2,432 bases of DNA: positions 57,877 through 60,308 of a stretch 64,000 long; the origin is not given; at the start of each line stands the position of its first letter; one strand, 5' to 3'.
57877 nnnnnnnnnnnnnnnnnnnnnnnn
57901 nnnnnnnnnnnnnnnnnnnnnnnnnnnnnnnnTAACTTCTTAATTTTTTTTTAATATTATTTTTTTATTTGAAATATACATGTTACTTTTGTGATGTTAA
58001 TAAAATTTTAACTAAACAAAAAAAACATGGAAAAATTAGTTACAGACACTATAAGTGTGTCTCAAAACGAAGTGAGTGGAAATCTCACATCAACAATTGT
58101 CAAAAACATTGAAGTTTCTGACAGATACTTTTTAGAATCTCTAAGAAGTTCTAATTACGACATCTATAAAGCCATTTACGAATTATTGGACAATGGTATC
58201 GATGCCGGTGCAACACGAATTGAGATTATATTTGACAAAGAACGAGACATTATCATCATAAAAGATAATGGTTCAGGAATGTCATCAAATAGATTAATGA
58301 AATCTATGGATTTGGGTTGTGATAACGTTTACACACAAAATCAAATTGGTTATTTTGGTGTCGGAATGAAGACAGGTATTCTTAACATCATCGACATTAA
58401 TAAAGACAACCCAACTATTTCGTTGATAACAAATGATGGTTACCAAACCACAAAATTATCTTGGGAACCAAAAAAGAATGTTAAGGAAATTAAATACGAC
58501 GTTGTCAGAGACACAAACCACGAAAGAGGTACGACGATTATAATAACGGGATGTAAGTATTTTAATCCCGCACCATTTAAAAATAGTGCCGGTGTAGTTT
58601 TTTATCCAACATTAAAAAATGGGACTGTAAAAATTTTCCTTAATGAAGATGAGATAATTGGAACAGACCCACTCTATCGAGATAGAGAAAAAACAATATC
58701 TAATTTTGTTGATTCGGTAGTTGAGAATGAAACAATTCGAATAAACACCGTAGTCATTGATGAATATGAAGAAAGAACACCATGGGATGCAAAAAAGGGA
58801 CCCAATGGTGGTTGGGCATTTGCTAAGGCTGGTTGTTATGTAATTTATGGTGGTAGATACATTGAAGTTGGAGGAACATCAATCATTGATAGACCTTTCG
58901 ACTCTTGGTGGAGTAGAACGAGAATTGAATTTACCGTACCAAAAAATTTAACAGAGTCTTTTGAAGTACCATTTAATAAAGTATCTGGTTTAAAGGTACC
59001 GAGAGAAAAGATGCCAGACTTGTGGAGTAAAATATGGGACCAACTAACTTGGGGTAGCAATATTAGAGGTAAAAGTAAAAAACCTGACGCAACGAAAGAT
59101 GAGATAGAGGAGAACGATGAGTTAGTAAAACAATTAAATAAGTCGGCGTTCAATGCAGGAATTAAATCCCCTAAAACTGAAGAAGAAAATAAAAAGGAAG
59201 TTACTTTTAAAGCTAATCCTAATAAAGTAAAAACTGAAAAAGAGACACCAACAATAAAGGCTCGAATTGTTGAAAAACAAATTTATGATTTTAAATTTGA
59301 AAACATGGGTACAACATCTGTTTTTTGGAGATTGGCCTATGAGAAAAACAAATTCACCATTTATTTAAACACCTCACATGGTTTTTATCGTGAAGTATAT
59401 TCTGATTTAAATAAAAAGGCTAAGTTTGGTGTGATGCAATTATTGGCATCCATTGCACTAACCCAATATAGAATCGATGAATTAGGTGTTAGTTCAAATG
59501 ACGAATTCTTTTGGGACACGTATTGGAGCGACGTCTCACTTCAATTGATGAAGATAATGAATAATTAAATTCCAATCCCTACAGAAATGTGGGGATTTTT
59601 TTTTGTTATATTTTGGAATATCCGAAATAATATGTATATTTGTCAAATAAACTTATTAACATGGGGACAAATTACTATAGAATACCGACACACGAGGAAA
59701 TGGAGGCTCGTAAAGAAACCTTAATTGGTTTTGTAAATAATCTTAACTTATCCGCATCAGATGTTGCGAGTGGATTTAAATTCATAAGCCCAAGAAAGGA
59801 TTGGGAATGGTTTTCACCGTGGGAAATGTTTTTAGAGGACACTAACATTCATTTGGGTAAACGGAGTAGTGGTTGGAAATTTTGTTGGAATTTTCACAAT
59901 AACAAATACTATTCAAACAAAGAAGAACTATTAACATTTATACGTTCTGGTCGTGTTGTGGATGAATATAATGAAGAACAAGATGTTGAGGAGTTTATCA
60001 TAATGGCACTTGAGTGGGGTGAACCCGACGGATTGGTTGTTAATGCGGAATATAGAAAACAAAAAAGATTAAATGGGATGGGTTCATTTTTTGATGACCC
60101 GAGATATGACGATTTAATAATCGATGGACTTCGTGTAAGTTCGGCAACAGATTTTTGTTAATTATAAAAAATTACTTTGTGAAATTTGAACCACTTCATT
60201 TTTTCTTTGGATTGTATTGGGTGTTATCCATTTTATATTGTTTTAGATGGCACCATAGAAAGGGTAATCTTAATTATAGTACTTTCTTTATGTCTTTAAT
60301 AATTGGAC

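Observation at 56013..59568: Dam-like MTase flanked by an unknown gene and a MORC-like GHKL ATPase, a possible R-M or defence-like cassette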

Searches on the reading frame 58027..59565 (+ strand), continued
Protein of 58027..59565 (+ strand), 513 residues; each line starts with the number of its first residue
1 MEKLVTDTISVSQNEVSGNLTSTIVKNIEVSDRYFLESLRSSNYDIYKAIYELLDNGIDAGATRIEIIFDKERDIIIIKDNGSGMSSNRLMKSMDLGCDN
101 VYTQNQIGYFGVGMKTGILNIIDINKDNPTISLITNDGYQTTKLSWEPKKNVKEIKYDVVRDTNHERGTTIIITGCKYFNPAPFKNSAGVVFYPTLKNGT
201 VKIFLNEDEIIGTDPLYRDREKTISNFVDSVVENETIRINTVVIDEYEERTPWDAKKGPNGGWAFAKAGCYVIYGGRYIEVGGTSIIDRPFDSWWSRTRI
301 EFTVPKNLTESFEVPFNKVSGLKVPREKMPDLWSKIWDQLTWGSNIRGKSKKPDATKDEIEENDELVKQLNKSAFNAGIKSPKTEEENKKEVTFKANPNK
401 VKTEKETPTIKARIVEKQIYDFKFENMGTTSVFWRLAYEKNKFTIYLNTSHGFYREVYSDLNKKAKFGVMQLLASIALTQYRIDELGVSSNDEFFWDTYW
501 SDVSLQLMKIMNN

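Call 94: find_related_loci(query=A2, collection=metagenome_contigs, flank=5000)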
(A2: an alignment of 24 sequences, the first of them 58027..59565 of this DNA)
Query A2 (513 aa) in metagenome_contigs; peptide patterns used: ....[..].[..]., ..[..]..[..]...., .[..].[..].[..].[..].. (x = any residue, [..] = any of these).
218 stretches matched a pattern; 43 encode a relative of the query (tblastn E <= 1e-3); 43 distinct loci.
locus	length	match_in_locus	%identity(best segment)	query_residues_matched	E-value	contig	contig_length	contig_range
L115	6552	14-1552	100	1-513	0e+0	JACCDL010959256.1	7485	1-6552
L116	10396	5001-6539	100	1-513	0e+0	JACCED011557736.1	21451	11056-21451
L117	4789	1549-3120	55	1-513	0e+0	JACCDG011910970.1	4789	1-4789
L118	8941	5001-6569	53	1-513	1e-177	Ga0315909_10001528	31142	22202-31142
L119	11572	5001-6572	53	1-513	1e-177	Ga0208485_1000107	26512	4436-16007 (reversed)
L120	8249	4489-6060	54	1-513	3e-177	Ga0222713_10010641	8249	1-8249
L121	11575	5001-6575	53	1-513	3e-172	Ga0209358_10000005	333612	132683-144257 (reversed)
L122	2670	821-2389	52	1-513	0e+0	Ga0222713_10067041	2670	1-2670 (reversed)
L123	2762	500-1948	44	28-511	3e-136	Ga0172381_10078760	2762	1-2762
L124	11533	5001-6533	41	18-511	4e-118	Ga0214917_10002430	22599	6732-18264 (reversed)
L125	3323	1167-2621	44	28-507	2e-120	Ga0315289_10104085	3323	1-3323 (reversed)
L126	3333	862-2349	42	21-511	3e-116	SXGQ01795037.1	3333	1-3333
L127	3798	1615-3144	41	7-513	6e-113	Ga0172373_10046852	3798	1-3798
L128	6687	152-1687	39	23-511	3e-111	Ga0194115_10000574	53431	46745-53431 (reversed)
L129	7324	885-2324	41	23-483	4e-110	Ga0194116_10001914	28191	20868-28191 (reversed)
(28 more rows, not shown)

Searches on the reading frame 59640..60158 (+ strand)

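Call 3: search_protein_families(library=pfam, proteins=[window:59640-60158:+], max_evalue=0.1)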
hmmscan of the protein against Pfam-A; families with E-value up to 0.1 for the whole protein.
window:59640-60158:+ (173 aa): 1 family
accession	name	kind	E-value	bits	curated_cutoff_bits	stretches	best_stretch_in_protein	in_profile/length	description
PF00956.23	NAP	-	0.024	14.3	28.6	1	64-143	111-195/266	Nucleosome assembly protein (NAP)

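Call 4: search_protein_families(library=padloc, proteins=[window:59640-60158:+], max_evalue=0.1)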
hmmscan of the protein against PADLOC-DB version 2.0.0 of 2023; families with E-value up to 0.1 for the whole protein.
window:59640-60158:+ (173 aa): 0 families

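Call 5: search_protein_families(library=phrogs, proteins=[window:59640-60158:+], max_evalue=0.01)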
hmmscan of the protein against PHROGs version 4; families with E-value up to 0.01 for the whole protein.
window:59640-60158:+ (173 aa): 0 families
